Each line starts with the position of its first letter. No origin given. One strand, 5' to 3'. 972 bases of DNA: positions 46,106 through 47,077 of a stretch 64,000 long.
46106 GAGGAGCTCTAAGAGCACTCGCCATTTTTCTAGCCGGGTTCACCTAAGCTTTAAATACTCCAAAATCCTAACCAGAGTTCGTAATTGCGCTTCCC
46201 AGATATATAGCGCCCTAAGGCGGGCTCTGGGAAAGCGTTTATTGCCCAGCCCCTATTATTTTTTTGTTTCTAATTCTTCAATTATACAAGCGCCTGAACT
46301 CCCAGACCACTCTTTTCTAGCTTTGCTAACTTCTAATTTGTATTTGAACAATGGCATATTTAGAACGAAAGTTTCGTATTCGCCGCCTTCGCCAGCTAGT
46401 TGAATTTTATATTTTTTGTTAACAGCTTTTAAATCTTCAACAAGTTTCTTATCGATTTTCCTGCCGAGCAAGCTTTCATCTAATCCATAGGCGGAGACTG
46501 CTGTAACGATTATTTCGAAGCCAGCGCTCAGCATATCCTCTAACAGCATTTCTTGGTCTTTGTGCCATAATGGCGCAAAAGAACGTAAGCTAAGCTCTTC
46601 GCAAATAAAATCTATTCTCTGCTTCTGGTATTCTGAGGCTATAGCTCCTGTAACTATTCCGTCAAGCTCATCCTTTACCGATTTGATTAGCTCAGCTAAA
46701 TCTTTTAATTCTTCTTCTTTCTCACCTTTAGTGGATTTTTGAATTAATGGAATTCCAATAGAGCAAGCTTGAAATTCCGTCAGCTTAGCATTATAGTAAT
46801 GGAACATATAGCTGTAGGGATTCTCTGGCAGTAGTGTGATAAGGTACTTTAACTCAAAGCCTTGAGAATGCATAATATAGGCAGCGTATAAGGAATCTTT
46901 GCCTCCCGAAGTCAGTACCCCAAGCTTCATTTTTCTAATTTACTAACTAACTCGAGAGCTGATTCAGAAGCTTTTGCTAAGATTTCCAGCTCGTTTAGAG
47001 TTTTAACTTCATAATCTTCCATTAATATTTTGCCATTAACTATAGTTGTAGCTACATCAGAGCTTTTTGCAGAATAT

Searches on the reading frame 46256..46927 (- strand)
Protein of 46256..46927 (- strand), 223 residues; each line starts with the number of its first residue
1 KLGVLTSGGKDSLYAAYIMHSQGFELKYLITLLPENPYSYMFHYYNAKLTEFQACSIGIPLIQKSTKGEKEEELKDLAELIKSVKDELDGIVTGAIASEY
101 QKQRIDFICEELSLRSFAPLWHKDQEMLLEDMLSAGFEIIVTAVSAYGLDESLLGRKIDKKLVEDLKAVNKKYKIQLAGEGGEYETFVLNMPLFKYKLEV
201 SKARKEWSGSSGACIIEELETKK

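Call 46: find_related_loci(query=window:46256-46927:-, collection=metagenome_contigs, flank=10000)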
Query window:46256-46927:- (223 aa) in metagenome_contigs; peptide patterns used: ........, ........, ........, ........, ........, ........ (x = any residue, [..] = any of these).
160 stretches matched a pattern; 61 encode a relative of the query (tblastn E <= 1e-3); 61 distinct loci.
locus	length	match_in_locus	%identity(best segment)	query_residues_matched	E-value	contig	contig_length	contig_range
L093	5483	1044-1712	57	1-223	6e-88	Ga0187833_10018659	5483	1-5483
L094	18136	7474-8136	55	1-221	1e-84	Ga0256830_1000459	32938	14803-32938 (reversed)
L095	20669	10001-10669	53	1-223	3e-81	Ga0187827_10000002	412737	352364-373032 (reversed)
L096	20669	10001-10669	54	1-223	4e-81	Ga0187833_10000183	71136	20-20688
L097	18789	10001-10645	50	2-218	7e-72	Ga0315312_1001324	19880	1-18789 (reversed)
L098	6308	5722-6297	58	1-194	9e-68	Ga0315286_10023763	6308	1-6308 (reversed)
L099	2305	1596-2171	58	1-194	6e-69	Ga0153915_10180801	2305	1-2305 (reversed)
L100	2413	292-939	46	1-219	4e-66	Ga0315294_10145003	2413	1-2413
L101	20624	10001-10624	50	2-212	9e-65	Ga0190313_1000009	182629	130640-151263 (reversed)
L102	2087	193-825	47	1-213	2e-65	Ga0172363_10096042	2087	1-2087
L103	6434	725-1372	45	1-219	3e-63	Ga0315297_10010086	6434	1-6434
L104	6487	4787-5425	50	1-218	3e-63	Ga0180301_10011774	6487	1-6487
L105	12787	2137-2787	45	1-220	1e-62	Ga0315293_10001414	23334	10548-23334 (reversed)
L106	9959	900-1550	45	1-220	1e-62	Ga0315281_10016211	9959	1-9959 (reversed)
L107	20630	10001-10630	49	1-212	3e-62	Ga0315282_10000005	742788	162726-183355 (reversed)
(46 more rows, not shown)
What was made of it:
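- Tried and rejected: I scanned metagenome contigs with the neighbouring 224-aa gene (call 46).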
